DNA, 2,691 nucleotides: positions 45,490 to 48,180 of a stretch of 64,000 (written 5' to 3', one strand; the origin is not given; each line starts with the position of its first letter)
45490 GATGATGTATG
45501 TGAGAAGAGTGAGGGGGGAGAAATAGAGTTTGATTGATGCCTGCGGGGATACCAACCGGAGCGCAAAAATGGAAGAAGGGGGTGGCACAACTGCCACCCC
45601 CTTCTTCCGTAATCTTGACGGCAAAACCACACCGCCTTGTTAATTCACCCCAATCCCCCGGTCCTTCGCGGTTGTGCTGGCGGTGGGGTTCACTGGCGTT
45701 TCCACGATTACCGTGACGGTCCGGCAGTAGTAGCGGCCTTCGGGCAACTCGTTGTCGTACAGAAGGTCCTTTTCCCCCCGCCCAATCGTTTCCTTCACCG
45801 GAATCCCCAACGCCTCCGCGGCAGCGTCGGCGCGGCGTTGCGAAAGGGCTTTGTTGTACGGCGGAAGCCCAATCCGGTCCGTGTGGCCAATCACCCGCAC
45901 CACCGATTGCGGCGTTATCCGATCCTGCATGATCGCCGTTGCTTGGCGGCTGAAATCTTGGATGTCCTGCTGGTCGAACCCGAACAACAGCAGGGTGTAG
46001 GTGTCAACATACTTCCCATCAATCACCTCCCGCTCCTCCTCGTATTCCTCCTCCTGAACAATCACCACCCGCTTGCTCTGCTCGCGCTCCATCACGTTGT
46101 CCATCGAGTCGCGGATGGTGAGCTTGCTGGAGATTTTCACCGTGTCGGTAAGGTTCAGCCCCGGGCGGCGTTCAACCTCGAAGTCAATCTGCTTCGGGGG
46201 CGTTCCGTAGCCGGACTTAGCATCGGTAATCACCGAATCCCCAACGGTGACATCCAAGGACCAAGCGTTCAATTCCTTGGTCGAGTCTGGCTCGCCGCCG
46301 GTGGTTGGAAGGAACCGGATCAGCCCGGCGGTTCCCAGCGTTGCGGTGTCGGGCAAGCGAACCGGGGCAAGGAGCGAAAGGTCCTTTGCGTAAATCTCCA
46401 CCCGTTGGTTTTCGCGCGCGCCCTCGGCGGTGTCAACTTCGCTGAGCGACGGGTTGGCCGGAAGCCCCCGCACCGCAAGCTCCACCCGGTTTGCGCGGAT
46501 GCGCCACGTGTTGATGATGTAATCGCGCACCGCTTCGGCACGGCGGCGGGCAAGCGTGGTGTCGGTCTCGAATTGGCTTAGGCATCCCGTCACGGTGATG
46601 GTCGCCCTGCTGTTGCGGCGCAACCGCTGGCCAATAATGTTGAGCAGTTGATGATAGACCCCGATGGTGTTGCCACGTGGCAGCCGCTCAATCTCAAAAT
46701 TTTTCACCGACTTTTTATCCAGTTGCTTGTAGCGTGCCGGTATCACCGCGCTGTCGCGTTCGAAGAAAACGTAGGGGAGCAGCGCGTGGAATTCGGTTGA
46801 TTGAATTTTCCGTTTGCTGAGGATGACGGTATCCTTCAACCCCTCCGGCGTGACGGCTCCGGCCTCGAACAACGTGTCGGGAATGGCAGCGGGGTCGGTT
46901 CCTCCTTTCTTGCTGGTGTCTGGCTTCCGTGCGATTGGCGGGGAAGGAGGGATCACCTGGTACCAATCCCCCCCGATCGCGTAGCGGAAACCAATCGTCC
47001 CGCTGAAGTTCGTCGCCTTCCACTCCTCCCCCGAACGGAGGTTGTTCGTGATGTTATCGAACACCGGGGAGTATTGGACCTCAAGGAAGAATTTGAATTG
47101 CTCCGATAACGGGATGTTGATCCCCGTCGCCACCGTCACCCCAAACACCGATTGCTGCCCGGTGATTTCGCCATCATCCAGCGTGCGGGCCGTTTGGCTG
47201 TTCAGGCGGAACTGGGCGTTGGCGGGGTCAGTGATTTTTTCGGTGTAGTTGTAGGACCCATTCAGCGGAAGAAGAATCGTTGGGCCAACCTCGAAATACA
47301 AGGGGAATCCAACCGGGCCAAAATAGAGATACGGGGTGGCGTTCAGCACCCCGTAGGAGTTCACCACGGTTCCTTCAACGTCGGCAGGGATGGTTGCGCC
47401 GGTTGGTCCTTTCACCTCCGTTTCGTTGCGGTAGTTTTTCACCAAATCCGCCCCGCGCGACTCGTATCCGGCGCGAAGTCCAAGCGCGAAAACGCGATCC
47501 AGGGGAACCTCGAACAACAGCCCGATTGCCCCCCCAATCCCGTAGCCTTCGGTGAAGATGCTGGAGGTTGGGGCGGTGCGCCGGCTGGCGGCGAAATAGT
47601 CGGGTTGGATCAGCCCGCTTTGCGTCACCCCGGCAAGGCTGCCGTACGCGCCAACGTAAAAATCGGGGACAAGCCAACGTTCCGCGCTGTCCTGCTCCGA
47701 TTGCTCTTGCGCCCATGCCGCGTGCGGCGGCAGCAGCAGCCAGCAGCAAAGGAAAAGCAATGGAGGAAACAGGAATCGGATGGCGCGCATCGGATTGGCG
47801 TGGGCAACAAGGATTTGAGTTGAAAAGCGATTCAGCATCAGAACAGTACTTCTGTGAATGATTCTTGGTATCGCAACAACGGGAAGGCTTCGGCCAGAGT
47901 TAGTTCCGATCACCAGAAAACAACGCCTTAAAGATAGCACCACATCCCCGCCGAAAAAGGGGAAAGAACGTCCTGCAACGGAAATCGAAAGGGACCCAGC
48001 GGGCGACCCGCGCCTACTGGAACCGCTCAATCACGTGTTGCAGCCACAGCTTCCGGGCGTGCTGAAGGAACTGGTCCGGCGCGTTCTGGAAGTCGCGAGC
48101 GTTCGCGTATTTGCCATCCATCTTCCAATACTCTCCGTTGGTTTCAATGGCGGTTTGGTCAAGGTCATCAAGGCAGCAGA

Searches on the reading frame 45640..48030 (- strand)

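Call 78: search_protein_families(library=pfam, proteins=[window:45640-48030:-], max_evalue=0.01)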
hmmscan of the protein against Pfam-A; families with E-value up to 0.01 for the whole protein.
window:45640-48030:- (796 aa): 2 families
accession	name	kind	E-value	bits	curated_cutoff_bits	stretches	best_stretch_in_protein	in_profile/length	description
PF00691.25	OmpA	-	4e-16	59.6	27.2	2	683-767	2-95/98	OmpA family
PF13568.12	OMP_b-brl_2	-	0.00012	22.6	27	1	133-327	15-173/175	Outer membrane protein beta-barrel domain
